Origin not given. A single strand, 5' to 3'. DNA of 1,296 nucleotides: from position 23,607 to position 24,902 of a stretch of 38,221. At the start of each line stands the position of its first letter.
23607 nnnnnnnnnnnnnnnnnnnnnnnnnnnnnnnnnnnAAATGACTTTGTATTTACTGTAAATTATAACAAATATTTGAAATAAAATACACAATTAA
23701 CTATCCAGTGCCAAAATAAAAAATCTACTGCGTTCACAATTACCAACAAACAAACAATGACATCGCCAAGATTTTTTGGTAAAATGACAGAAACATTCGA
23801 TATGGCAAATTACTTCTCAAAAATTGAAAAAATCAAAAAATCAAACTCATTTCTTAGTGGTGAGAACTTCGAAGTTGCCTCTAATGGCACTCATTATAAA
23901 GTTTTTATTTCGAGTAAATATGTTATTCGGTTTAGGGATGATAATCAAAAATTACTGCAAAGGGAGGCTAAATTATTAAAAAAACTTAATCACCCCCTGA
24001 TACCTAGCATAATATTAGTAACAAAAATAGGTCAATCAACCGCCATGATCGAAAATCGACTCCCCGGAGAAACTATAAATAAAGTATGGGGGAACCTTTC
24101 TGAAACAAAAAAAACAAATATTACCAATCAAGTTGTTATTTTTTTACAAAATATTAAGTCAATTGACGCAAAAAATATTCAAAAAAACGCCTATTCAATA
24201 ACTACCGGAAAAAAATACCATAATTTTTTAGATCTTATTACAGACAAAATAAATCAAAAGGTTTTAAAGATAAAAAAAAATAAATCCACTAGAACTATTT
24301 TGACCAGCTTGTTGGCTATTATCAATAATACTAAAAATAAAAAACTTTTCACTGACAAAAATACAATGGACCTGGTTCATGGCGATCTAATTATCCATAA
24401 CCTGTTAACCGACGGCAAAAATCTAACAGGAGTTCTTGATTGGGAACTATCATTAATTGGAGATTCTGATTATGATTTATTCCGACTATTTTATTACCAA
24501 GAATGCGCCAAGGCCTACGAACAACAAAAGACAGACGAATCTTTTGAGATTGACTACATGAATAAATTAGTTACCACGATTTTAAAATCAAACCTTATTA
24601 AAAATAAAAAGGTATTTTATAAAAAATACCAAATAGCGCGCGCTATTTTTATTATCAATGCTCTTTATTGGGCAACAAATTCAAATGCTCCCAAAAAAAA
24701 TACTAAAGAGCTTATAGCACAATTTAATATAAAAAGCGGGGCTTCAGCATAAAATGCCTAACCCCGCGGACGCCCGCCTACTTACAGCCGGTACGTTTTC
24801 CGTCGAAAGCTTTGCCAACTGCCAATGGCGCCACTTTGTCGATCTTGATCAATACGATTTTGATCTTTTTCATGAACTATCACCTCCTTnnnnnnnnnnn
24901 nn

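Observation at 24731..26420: Self-contained radical-SAM/SPASM (RRE-fused) enzyme plus 31-aa single-Cys Lys-rich peptide cassette: a candidate uncharacterised RiPP-like system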

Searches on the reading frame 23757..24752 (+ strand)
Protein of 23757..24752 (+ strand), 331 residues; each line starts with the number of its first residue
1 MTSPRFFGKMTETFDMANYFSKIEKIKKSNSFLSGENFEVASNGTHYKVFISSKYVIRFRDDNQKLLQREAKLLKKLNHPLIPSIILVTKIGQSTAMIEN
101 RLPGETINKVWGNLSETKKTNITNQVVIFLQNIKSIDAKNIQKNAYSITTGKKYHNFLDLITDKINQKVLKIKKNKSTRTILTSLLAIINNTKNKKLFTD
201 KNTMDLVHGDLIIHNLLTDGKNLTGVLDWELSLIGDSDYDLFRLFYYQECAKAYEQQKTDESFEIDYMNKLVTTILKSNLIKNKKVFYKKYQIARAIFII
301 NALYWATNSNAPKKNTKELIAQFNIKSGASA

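Call 3: search_protein_families(library=pfam, proteins=[window:23757-24752:+], max_evalue=0.1)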
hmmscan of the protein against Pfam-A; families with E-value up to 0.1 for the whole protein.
window:23757-24752:+ (331 aa): 4 families
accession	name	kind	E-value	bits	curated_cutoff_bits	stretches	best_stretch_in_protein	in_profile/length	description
PF01636.29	APH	-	2.9e-12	47.3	23.2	1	49-247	14-212/239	Phosphotransferase enzyme family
PF12805.13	FUSC-like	-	0.032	13.7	22.1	1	123-192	204-277/284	FUSC-like inner membrane protein yccS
PF00069.31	Pkinase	-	0.036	13.9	31.7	1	54-128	30-109/263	Protein kinase domain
PF07714.23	PK_Tyr_Ser-Thr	-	0.061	13.1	23.1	0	60-133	41-96/258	Protein tyrosine and serine/threonine kinase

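Call 4: search_protein_families(library=ncbifam, proteins=[window:23757-24752:+], max_evalue=0.1)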
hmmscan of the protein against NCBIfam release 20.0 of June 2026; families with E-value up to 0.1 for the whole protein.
window:23757-24752:+ (331 aa): 12 families
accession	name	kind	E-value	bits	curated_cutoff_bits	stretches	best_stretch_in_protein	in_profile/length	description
NF000107.2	APH_4_Ia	exception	3e-07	30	725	1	202-258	190-246/341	aminoglycoside O-phosphotransferase APH(4)-Ia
NF033068.1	APH_3p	equivalog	7.9e-07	28.8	205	1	54-237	36-208/255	APH(3') family aminoglycoside O-phosphotransferase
NF000132.2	APH_2pp_Ig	exception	1.1e-06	28.2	620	1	68-245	61-234/306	aminoglycoside O-phosphotransferase APH(2'')-Ig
NF000044.2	APH_2pp_IIIa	exception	5.2e-05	22.7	625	1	46-267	33-255/306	aminoglycoside O-phosphotransferase APH(2'')-IIIa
NF000015.3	APH_2pp_IIa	exception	0.00014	21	625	1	39-245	31-227/299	aminoglycoside O-phosphotransferase APH(2'')-IIa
NF007890.0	PRK10593.1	equivalog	0.00016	21.1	319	1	80-249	73-240/297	hypothetical protein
NF046102.1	CellCycRegCcrZ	equivalog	0.00037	20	400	1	124-246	84-195/260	cell cycle regulator CcrZ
TIGR02721.1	ycfN_thiK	equivalog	0.0013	17.9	299.45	1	162-249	109-196/256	thiamine kinase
NF051474.1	APH_3p_Ia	exception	0.0034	16.5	625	1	83-274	82-264/271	aminoglycoside O-phosphotransferase APH(3')-Ia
NF033059.2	APH_3p_I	exception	0.0063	15.9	400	1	79-244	74-228/267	APH(3')-I family aminoglycoside O-phosphotransferase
NF003558.0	PRK05231.1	equivalog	0.014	14.4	271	1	171-232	155-215/322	homoserine kinase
NF041268.1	capreo_Cph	equivalog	0.015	15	390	1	200-241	178-223/285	capreomycin phosphotransferase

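Call 34: search_solved_structures(query=A2, max_evalue=0.01)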
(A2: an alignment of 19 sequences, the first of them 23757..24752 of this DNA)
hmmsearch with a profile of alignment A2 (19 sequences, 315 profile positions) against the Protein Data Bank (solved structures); distinct sequences matched with E-value up to 0.01: 45.
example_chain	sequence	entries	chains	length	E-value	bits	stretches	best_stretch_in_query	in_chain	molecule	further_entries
3ham_A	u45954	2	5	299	8.4e-11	44.9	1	21-225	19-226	Aminoglycoside phosphotransferase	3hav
3uzr_A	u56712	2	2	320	1.6e-10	44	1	21-225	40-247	Aminoglycoside phosphotransferase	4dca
3w0s_A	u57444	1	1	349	4.4e-08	35.9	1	184-229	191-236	Hygromycin-B 4-O-kinase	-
3tyk_A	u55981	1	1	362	4.8e-08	35.8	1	184-229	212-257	Hygromycin-B 4-O-kinase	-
3w0m_A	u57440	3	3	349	1.3e-07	34.4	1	184-229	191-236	Hygromycin-B 4-O-kinase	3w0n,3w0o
3w0r_A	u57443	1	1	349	1.9e-07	33.9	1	184-229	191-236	Hygromycin-B 4-O-kinase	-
4dta_A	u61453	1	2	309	6.2e-07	32.2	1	36-226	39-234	APH(2'')-Id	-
4dtb_A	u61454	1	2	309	6.7e-07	32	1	36-226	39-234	APH(2'')-Id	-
3n4t_A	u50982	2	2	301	7.6e-07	31.9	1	36-226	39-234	APH(2'')-Id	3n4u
6cd7_A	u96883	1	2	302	7.8e-07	31.8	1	36-226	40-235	APH(2'')-Id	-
3sgc_A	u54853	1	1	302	7.9e-07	31.8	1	36-226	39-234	APH(2'')-Id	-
3sg9_A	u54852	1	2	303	8.1e-07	31.8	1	36-225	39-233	APH(2'')-Id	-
3sg8_A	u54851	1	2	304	8.2e-07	31.8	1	36-225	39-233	APH(2'')-Id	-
4dt8_A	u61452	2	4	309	8.5e-07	31.7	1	36-226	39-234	APH(2'')-Id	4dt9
4dbx_A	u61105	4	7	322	9.7e-07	31.5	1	36-226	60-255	APH(2"")-ID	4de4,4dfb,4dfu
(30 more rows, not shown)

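Call 42: find_homologous_proteins(query=A2)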
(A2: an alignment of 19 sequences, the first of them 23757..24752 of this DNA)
Query A2 (19 sequences) (331 aa, profile of the alignment): 238 proteins with E <= 0.001 among 8000 candidates; the best 120 are listed.
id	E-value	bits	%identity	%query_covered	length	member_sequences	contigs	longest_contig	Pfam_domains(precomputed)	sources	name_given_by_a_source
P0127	5.5e-152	524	60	95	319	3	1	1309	PF01636.30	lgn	-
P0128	1.2e-151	522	59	95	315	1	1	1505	PF01636.30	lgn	-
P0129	1.8e-151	522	61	95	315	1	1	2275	PF01636.30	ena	-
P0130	2.3e-151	521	61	95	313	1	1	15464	PF01636.30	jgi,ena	-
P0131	2.9e-151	521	58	99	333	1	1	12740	PF01636.30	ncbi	-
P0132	4.8e-151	520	59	94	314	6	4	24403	PF01636.30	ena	-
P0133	6.6e-151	520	58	95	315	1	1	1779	PF01636.30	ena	-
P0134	8.7e-151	520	62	95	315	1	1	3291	PF01636.30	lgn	-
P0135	9.6e-151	519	59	94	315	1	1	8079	PF01636.30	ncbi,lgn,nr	ncbi:MAG: aminoglycoside phosphotransferase family protein [bacterium]|nr:aminoglycoside phosphotran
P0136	1.7e-150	519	62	95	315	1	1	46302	PF01636.30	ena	-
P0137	1.7e-150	519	59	95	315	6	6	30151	PF01636.30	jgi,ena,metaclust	metaclust:\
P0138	1.9e-150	519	63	95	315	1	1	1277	PF01636.30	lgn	-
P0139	2.3e-150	518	58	94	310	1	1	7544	PF01636.30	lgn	-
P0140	2.8e-150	518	59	95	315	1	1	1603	PF01636.30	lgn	-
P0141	1.3e-149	516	59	95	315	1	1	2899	PF01636.30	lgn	-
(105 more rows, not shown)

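Call 60: predict_structure(alignment_id=A3)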
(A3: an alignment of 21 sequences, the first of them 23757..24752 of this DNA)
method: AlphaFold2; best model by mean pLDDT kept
length: 331 residues; sequences in the alignment: 21
mean_pLDDT: 79.4   pTM: 0.78
mean pLDDT of the five models: 79.4, 76.7, 76.6, 75.5, 70.2
residues with pLDDT >= 90: 95; 70-90: 168; 50-70: 44; < 50: 24
segments of 3 or more residues with pLDDT < 50: 1-13, 218-222, 327-331
pLDDT, mean of each block of 10 residues (from residue 1): 31 68 94 92 71 88 86 80 87 89 68 83 81 70 77 86 91 91 93 85 68 51 57 80 86 79 85 92 91 92 91 88 55 27
secondary structure, 60 per line:
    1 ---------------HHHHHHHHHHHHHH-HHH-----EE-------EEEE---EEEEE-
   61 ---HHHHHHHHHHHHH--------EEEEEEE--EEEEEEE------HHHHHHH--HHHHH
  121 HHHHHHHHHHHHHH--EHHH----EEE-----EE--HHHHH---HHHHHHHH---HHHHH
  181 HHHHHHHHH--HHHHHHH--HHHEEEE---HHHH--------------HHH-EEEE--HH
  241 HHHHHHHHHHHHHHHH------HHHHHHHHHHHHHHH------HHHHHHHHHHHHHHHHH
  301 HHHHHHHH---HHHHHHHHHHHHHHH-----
elements in order: H16-29 E48-51 E55-59 H64-76 E85-91 E94-100 H107-113 H116-134 E145-147 H157-161 H165-172 H176-189 H192-198 E204-207 H211-214 E233-236 H239-256 H263-277 H284-308 H312-326

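Call 64: fold_search(model_id=the predicted structure, library=pdb)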
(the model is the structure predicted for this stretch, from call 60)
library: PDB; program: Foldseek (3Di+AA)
matches with E <= 10: 2000; with E <= 0.001: 64
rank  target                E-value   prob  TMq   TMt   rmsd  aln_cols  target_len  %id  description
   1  5iqg_C                1.0e-08  1.00  0.60  0.66   5.6       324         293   13  Aminoglycoside Phosphotransferase (2'')-Ia (CTD of AAC(6')-Ie/APH(2'')-Ia) in complex with GDP, Magnesium, and Gentami (released 2016-05-25)
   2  5iqc_A                1.4e-08  1.00  0.59  0.63   6.0       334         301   12  Aminoglycoside Phosphotransferase (2'')-Ia (CTD of AAC(6')-Ie/APH(2'')-Ia) in complex with GMPPNP, Magnesium, and Gent (released 2016-05-25)
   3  5byl_D                1.7e-08  1.00  0.59  0.65   5.7       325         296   13  Aminoglycoside Phosphotransferase (2'')-Ia (CTD of AAC(6')-Ie/APH(2'')-Ia) in complex with GMPPCP and Magnesium (released 2016-05-25)
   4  5byl_C                4.1e-08  1.00  0.60  0.66   5.8       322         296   13  Aminoglycoside Phosphotransferase (2'')-Ia (CTD of AAC(6')-Ie/APH(2'')-Ia) in complex with GMPPCP and Magnesium (released 2016-05-25)
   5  6cgg_C                4.3e-08  1.00  0.57  0.64   5.9       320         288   13  Aminoglycoside Phosphotransferase (2'')-Ia in complex with GMPPNP, Magnesium, and Arbekacin (released 2018-04-11)
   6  6cgg_B                5.0e-08  1.00  0.56  0.61   6.4       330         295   12  Aminoglycoside Phosphotransferase (2'')-Ia in complex with GMPPNP, Magnesium, and Arbekacin (released 2018-04-11)
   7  6cav_C                5.2e-08  1.00  0.57  0.65   5.8       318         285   12  Aminoglycoside Phosphotransferase (2'')-Ia in complex with GMPPNP, Magnesium, and Dibekacin (released 2018-04-11)
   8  6cav_A                5.2e-08  1.00  0.57  0.63   6.0       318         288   12  Aminoglycoside Phosphotransferase (2'')-Ia in complex with GMPPNP, Magnesium, and Dibekacin (released 2018-04-11)
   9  3w0m                  5.8e-08  1.00  0.56  0.62   6.4       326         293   15  Crystal structure of a thermostable mutant of aminoglycoside phosphotransferase APH(4)-Ia, apo form (released 2013-08-07)
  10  5iqg_B                6.7e-08  1.00  0.55  0.61   6.7       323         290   14  Aminoglycoside Phosphotransferase (2'')-Ia (CTD of AAC(6')-Ie/APH(2'')-Ia) in complex with GDP, Magnesium, and Gentami (released 2016-05-25)
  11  4ork_B                6.7e-08  1.00  0.55  0.60   6.5       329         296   13  Crystal Structure of the Phosphotransferase Domain of the Bifunctional Aminoglycoside Resistance Enzyme AAC(6')-Ie-APH (released 2014-07-02)
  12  3w0n                  7.8e-08  1.00  0.56  0.62   5.9       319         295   15  Crystal structure of a thermostable mutant of aminoglycoside phosphotransferase APH(4)-Ia, ternary complex with AMP-PNP  (released 2013-08-07)
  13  4ork_A                8.6e-08  1.00  0.57  0.62   6.3       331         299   14  Crystal Structure of the Phosphotransferase Domain of the Bifunctional Aminoglycoside Resistance Enzyme AAC(6')-Ie-APH (released 2014-07-02)
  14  5iqb_C                8.6e-08  1.00  0.57  0.63   5.9       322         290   13  Aminoglycoside Phosphotransferase (2'')-Ia (CTD of AAC(6')-Ie/APH(2'')-Ia) in complex with GMPPNP, Magnesium, and Kana (released 2016-05-25)
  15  6c5u_C                9.1e-08  1.00  0.56  0.63   6.0       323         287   13  Aminoglycoside Phosphotransferase (2'')-Ia in complex with GMPPNP, Magnesium, and Ribostamycin, Alternate form (released 2018-04-11)
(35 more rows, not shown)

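Call 78: search_protein_families(library=padloc, proteins=[window:23757-24752:+], max_evalue=0.01)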
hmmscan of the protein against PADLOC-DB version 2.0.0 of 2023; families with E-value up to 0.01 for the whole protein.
window:23757-24752:+ (331 aa): 2 families
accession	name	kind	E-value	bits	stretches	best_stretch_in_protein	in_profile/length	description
PDLC04053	PD-T4-6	-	0.0075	13.8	0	63-133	52-126/311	-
PDLC04042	PD-T4-6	-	0.0085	13.8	0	61-128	50-120/292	-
